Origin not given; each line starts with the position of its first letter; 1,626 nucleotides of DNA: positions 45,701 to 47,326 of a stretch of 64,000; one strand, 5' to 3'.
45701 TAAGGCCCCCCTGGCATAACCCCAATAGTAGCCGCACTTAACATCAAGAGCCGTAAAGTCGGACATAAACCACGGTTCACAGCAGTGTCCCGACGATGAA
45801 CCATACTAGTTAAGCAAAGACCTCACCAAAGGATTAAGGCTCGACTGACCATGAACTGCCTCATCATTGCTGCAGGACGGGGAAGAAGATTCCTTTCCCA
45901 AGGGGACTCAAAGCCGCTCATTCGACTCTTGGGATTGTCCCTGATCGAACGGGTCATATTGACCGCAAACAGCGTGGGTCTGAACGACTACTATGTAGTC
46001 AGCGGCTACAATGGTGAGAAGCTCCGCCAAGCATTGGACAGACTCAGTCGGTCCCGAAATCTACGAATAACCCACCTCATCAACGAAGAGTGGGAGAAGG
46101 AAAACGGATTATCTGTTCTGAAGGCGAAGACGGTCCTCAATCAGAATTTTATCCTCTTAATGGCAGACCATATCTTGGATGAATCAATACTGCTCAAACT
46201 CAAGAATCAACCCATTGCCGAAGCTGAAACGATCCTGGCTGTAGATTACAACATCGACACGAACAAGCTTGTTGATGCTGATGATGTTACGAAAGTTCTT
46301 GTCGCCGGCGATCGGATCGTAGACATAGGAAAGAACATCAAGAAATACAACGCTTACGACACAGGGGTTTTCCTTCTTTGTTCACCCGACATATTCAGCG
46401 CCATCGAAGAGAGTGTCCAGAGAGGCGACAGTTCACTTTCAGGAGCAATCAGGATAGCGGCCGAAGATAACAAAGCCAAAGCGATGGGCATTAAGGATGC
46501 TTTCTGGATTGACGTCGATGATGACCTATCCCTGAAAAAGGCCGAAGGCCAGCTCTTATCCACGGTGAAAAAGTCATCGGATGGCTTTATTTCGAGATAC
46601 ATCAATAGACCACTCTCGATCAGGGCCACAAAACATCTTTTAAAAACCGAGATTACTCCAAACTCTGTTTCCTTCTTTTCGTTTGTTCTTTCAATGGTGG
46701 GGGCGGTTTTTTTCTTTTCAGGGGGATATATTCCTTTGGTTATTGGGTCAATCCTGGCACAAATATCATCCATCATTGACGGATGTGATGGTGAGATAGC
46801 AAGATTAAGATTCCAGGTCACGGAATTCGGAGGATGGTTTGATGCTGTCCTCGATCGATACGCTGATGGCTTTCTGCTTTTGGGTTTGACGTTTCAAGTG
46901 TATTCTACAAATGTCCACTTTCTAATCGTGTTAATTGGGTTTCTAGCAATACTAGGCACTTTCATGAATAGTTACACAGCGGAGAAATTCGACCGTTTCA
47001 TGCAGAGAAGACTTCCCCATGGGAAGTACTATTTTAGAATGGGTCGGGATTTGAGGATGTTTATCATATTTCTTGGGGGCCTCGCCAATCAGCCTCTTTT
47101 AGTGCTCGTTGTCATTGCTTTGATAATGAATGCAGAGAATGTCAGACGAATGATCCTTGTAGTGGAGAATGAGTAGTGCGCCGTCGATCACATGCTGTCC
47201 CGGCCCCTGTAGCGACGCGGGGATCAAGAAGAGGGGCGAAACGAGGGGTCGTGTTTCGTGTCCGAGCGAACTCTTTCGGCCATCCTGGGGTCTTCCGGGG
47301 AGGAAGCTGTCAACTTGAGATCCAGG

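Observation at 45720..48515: Lower-GC islet: IPCT/DIPPS-type bifunctional enzyme paired with a PfkB kinase instead of an inositol-phosphate synthase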

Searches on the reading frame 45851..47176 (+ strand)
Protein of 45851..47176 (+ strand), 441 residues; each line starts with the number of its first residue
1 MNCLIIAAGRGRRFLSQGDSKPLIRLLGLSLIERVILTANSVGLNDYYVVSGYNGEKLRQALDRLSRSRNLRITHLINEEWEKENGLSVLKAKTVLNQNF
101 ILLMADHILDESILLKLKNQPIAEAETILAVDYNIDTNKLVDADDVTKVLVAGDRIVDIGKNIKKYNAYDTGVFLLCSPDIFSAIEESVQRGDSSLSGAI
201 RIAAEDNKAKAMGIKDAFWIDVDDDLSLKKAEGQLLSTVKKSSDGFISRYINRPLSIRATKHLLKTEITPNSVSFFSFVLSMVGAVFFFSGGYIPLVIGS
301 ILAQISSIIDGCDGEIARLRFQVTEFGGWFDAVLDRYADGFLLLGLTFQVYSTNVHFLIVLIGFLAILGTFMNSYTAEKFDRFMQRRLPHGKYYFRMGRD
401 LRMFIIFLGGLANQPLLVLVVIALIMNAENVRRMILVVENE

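Call 5: search_protein_families(library=pfam, proteins=[window:45851-47176:+], max_evalue=0.01)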
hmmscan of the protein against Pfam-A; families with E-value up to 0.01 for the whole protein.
window:45851-47176:+ (441 aa): 3 families
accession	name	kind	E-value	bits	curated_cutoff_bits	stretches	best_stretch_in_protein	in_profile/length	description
PF01066.26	CDP-OH_P_transf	-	4.8e-11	43.7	22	1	269-370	3-99/152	CDP-alcohol phosphatidyltransferase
PF12804.13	NTP_transf_3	-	4.9e-11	43.5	27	1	3-172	1-128/160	MobA-like NTP transferase domain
PF00483.29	NTP_transferase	-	2.7e-05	24.3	21.2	1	4-131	3-136/245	Nucleotidyl transferase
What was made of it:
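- Checked: ORF 45851-47176 (+) encodes 441 aa with PF12804/PF00483 at residues 3-172 and PF01066 at 269-370 (call 5).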

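Call 6: search_protein_families(library=ncbifam, proteins=[window:45851-47176:+], max_evalue=0.01)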
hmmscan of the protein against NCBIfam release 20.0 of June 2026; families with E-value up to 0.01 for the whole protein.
window:45851-47176:+ (441 aa): 22 families
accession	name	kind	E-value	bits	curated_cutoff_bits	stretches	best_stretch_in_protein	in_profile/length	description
NF041135.1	IPPtranDIPPsyn_Thcocales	equivalog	4.9e-83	279.5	580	1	1-438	1-417/419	bifunctional L-myo-inositol-1-phosphate cytidylyltransferase/CDP-L-myo-inositol myo-inositolphosphotransferase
NF040950.1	archin_ph_syn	equivalog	9.4e-25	87.6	180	1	258-438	14-188/191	archaetidylinositol phosphate synthase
TIGR03992.1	Arch_glmU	subfamily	4.6e-19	68.6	292.1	1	1-248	1-240/393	bifunctional sugar-1-phosphate nucleotidylyltransferase/acetyltransferase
NF045883.1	PIPSynth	equivalog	4.9e-16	59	170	1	260-376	15-130/197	phosphatidylinositol phosphate synthase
NF052561.1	PIPSynBT1523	equivalog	9.8e-14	51.6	350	1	261-377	18-140/232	hypothetical protein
NF041313.1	UDPGP_AglF_Halo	equivalog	3.2e-11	43.1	400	1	1-234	1-233/234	UTP--glucose-1-phosphate uridylyltransferase AglF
TIGR01173.1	glmU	equivalog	1.8e-09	36.9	366.85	1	2-233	2-234/452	bifunctional UDP-N-acetylglucosamine diphosphorylase/glucosamine-1-phosphate N-acetyltransferase GlmU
NF045665.1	NTPtran_DVU1551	equivalog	7.7e-09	35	315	1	3-98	3-89/359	DVU_1551 family NTP transferase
NF045761.1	NAMPUrTaseMurU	equivalog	5.2e-08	33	250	1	1-136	1-138/226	N-acetylmuramate alpha-1-phosphate uridylyltransferase MurU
TIGR01208.1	rmlA_long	equivalog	1e-07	31.2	320.25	1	3-260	2-260/353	glucose-1-phosphate thymidylyltransferase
NF010940.0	PRK14360.1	equivalog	4.9e-06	25.4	602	1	4-66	5-66/452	bifunctional UDP-N-acetylglucosamine diphosphorylase/glucosamine-1-phosphate N-acetyltransferase GlmU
TIGR03310.1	matur_MocA_YgfJ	equivalog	1.1e-05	25.5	186.45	1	2-106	1-99/188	molybdenum cofactor cytidylyltransferase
NF010933.0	PRK14353.1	equivalog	8e-05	21.4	505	1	3-232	8-239/453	bifunctional UDP-N-acetylglucosamine diphosphorylase/glucosamine-1-phosphate N-acetyltransferase GlmU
NF010932.0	PRK14352.1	equivalog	9.1e-05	21.3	611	1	3-122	9-127/488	bifunctional UDP-N-acetylglucosamine diphosphorylase/glucosamine-1-phosphate N-acetyltransferase GlmU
NF010934.1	PRK14354.1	equivalog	0.00016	20.4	450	1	3-65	2-63/447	bifunctional UDP-N-acetylglucosamine diphosphorylase/glucosamine-1-phosphate N-acetyltransferase GlmU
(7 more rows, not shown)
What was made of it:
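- On Bifunctional IPCT/DIPPS (EC 2.7.7.74 / 2.7.8.34): NF041135 scores 279.5 bits against a cut-off of 580 (call 6).
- NCBIfam NF041135 aligns end to end (residues 1-438 on model positions 1-417 of 419), 279.5 bits, E 4.9e-83 (call 6). The protein scores below the Thermococcales equivalog cut-off (279.5 against 580 bits, call 6).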

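Call 8: search_solved_structures(query=window:45851-47176:+, max_evalue=0.001, show_alignments=2)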
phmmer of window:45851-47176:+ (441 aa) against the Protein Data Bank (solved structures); distinct sequences matched with E-value up to 0.001: 11.
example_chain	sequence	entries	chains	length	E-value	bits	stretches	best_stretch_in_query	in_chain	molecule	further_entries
4mnd_A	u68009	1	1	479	2.9e-45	158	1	1-413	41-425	CTP L-myo-inositol-1-phosphate cytidylyltransferase/CDP-L-myo-inositol myo-inositolphospho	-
4o6m_A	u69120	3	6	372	3.5e-45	157.8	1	242-436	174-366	AF2299, a CDP-alcohol phosphotransferase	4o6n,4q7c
2xme_A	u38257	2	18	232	4.6e-15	58.6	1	1-231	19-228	CTP-INOSITOL-1-PHOSPHATE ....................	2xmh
4jd0_A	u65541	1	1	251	3.1e-12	49.3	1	3-241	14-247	Nucleotidyl transferase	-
6wm5_A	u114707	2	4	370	3e-10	42.7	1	222-362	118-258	AfCTD-Phosphatidylinositol-phosphate synthase (PIPS) fusion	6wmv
6h53_A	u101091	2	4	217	6.4e-07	31.8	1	246-352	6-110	CDP-diacylglycerol--inositol 3-phosphatidyltransferase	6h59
6h5a_A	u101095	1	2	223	6.9e-07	31.6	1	246-351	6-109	CDP-diacylglycerol--inositol 3-phosphatidyltransferase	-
5d92_D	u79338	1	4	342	5.5e-06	28.7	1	223-383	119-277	AF2299 protein,Phosphatidylinositol synthase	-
8hhd_A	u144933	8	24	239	9.2e-06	27.9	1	1-106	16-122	Nucleotidyl transferase | N-acetylmuramate alpha-1-phosphate uridylyltransferase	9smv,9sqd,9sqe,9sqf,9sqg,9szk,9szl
5d91_A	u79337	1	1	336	2.8e-05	26.3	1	227-383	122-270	AF2299 protein,Phosphatidylinositol synthase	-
1fwy_A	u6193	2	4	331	0.00089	21.4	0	1-63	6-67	UDP-N-ACETYLGLUCOSAMINE PYROPHOSPHORYLASE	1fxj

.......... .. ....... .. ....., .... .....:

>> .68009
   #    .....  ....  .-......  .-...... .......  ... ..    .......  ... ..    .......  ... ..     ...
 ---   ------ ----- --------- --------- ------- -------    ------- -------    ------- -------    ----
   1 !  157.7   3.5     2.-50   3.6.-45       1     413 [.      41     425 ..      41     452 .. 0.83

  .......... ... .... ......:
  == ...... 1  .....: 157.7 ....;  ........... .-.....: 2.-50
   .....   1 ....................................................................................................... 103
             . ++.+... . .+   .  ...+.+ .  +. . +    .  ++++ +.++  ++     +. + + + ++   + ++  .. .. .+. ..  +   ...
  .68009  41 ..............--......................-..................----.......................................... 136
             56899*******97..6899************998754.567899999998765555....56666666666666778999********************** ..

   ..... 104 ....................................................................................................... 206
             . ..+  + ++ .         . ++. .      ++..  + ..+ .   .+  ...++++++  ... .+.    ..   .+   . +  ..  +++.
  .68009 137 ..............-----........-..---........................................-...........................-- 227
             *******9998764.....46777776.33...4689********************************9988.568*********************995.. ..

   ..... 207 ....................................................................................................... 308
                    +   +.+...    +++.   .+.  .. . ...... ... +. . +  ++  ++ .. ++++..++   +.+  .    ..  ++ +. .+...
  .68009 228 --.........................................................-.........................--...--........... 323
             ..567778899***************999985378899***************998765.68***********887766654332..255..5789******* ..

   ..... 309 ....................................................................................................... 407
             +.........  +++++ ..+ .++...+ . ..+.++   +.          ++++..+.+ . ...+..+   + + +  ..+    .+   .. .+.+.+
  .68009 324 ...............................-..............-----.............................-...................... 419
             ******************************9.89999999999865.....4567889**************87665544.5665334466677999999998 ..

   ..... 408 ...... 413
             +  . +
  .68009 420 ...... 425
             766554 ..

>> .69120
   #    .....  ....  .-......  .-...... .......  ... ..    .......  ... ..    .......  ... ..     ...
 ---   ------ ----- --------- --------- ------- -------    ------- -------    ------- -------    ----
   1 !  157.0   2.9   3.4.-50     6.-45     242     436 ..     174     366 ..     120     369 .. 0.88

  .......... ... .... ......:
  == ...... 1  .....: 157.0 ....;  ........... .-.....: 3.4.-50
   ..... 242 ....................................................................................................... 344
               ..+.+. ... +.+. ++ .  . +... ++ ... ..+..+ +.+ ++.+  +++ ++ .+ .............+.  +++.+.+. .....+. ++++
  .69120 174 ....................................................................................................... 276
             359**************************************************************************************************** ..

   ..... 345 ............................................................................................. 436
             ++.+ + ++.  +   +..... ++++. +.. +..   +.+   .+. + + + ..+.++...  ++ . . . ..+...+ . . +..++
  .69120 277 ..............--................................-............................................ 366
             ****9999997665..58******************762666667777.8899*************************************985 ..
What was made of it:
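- On Bifunctional IPCT/DIPPS (EC 2.7.7.74 / 2.7.8.34): 2XME matches at E 4.6e-15 and 4JD0 at E 3.1e-12 (call 8).
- phmmer matches 4MND over residues 1-413 (call 8).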

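Call 11: find_encoding_contigs(protein=window:45851-47176:+, flank=10000, max_places=6)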
Protein window:45851-47176:+ (441 aa): 5 contigs read that carry it; 3 places shown.
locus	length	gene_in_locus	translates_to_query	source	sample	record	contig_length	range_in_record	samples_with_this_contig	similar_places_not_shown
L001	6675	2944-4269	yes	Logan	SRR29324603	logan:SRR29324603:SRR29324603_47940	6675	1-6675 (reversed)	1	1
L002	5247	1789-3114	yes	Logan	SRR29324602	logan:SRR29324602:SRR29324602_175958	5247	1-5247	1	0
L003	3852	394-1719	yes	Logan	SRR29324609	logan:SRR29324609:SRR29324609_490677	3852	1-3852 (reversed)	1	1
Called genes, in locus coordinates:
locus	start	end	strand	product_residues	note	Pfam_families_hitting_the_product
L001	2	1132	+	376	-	?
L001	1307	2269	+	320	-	-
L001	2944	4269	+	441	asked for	PF12804:NTP_transf_3, PF01066:CDP-OH_P_transf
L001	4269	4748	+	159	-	-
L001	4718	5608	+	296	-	PF00294:PfkB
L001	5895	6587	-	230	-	PF00571:CBS, PF04972:BON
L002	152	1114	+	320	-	-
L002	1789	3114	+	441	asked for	PF12804:NTP_transf_3, PF01066:CDP-OH_P_transf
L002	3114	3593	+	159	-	-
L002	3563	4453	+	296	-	PF00294:PfkB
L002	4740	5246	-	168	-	?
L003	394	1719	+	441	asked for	PF12804:NTP_transf_3, PF01066:CDP-OH_P_transf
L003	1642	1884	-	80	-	-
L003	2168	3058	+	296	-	PF00294:PfkB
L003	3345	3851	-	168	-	?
